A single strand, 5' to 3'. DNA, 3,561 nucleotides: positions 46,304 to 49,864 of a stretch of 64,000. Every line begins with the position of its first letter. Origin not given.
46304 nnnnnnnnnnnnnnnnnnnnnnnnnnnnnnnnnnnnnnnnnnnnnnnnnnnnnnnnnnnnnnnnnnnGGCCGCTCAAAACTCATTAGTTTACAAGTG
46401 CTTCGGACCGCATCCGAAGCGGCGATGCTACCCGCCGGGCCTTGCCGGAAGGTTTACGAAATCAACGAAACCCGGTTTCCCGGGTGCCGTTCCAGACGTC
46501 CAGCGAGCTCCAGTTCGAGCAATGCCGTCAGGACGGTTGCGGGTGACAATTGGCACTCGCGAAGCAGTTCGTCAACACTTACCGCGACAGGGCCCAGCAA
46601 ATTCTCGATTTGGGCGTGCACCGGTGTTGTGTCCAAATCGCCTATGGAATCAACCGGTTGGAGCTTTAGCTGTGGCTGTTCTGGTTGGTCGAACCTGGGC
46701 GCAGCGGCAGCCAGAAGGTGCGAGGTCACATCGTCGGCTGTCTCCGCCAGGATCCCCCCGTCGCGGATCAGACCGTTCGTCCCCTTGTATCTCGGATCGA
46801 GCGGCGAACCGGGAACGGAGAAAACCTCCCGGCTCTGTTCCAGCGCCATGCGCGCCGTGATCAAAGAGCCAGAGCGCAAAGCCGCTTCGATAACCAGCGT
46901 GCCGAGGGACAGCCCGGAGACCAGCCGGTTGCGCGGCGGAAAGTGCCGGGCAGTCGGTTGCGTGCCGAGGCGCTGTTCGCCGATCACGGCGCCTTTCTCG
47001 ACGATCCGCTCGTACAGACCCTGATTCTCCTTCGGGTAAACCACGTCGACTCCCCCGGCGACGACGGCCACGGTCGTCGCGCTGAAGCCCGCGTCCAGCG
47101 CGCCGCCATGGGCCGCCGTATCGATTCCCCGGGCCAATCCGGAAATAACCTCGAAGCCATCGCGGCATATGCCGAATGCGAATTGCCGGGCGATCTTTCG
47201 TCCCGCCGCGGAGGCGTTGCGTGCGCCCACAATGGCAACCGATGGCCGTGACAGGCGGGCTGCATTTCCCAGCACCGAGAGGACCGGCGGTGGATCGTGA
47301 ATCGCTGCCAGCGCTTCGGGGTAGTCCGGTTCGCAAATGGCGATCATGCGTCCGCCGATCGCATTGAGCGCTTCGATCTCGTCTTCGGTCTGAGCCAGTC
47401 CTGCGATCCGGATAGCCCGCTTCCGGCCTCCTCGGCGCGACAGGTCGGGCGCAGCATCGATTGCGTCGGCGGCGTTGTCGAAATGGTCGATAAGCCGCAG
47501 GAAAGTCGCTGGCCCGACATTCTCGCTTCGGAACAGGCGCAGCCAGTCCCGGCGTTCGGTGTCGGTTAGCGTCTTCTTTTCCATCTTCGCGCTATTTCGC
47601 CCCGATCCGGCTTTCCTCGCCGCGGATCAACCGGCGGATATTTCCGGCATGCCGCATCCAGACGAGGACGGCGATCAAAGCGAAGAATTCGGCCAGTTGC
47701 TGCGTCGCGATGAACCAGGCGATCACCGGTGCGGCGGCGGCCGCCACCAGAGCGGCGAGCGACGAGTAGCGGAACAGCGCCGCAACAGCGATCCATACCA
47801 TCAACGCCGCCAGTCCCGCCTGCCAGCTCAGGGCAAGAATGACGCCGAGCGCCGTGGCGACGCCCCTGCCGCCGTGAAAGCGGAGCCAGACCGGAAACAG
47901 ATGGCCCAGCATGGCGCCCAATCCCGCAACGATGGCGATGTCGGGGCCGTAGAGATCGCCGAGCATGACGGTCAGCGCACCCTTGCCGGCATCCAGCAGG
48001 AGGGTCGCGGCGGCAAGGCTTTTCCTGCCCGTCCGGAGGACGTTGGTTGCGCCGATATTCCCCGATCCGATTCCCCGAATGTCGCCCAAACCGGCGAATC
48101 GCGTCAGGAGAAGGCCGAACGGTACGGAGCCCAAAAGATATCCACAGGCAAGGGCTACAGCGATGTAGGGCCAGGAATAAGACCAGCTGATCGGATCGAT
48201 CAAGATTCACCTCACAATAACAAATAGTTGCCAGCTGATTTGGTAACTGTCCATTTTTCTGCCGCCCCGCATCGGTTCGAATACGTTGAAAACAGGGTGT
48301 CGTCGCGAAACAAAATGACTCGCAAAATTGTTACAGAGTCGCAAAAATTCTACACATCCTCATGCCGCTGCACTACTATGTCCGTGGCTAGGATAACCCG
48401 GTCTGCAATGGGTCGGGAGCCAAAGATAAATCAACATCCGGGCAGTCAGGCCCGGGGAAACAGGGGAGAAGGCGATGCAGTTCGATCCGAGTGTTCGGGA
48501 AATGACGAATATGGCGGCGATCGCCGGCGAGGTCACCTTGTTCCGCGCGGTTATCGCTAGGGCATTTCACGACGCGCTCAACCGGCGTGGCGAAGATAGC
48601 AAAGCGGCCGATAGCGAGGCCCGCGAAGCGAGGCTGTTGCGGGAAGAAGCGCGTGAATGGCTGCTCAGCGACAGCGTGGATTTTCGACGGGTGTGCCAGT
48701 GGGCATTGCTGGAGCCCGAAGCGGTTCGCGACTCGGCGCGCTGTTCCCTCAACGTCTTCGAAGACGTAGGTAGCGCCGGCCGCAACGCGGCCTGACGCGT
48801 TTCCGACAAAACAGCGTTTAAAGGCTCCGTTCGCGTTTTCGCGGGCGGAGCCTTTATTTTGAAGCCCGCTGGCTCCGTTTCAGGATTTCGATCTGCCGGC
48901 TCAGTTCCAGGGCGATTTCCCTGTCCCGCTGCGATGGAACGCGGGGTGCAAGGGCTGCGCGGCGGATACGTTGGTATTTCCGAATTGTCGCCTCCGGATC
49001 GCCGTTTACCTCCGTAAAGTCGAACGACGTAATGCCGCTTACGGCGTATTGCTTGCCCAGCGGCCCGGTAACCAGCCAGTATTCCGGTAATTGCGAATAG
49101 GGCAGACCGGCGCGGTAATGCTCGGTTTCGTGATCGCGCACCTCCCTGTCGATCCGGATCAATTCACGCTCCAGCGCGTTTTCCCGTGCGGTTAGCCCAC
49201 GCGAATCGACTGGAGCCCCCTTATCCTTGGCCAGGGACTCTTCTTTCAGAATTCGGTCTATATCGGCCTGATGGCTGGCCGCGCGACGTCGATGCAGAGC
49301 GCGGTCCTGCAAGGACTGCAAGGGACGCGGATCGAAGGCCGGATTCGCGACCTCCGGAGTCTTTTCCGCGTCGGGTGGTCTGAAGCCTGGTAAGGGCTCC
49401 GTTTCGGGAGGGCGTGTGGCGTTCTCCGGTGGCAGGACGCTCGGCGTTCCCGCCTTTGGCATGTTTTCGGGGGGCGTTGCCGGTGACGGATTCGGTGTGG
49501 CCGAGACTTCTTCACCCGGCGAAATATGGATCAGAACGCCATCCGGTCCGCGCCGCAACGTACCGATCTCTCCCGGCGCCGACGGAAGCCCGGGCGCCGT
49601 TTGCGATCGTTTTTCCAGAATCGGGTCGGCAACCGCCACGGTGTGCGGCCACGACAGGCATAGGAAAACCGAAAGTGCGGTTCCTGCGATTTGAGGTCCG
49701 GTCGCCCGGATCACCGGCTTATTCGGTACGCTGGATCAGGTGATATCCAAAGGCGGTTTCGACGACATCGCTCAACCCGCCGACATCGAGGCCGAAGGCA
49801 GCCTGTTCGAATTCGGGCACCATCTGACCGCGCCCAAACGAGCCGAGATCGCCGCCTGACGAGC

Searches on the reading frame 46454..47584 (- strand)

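Call 90: search_protein_families(library=pfam, proteins=[window:46454-47584:-], max_evalue=0.00001)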
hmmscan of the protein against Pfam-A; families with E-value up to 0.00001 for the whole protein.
window:46454-47584:- (376 aa): 3 families
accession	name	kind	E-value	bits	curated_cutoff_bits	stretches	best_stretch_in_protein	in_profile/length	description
PF02481.21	DNA_processg_A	-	5.9e-69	231.9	29.6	1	76-276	5-206/212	DNA recombination-mediator protein A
PF21102.3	DprA_N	-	4.2e-22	78.1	22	1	8-72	1-64/64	DprA-like N-terminal HHH domain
PF17782.7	DprA_WH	-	1.5e-17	63.8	22.9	1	318-370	9-61/61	DprA winged helix domain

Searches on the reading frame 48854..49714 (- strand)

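Call 90: search_protein_families(library=pfam, proteins=[window:48854-49714:-], max_evalue=0.00001)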
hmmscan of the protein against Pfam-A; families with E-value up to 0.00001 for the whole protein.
window:48854-49714:- (286 aa): 1 family
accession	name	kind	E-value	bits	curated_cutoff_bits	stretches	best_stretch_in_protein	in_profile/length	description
PF12118.13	SprA-related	-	1.1e-17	64.8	27.3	1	146-279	155-286/335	SprA-related family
